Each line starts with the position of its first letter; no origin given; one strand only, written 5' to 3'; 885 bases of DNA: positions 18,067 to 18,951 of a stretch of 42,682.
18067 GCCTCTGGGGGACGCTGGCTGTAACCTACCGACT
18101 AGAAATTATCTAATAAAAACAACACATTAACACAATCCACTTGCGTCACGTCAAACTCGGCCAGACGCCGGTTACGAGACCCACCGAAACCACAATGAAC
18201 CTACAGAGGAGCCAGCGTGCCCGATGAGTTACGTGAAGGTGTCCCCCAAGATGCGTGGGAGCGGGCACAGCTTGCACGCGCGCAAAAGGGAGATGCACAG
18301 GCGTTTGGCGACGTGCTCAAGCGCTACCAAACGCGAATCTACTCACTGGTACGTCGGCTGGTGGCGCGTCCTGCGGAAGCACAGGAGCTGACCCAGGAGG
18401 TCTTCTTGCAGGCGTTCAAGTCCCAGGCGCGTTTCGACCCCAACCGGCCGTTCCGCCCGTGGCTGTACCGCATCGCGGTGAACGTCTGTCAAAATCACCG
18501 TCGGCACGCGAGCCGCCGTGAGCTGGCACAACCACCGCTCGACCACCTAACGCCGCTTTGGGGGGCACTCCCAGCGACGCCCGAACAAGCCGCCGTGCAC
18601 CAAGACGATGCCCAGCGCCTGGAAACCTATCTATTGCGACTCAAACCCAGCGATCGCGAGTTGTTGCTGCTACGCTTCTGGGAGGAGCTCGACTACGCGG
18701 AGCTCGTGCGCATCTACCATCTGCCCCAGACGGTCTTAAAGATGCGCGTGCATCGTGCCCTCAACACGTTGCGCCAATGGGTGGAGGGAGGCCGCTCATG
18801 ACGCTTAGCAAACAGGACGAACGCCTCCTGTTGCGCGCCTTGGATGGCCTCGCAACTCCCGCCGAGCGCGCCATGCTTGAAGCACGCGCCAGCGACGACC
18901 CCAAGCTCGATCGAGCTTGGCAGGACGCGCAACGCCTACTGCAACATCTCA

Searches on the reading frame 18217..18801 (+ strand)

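Call 9: search_protein_families(library=pfam, proteins=[window:18217-18801:+], max_evalue=0.001)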
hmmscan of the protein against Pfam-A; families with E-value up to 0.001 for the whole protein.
window:18217-18801:+ (194 aa): 4 families
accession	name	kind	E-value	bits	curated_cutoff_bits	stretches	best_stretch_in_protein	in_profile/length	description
PF04542.20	Sigma70_r2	-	9.3e-19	67.4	24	1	35-101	3-71/71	Sigma-70 region 2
PF08281.18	Sigma70_r4_2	-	3.9e-07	30.1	25.7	1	133-185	2-54/54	Sigma-70, region 4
PF04545.22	Sigma70_r4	-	3.6e-06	26.8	24.1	1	139-187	2-50/50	Sigma-70, region 4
PF12645.13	HTH_16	-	0.00071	20.1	22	0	20-52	5-37/65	Helix-turn-helix domain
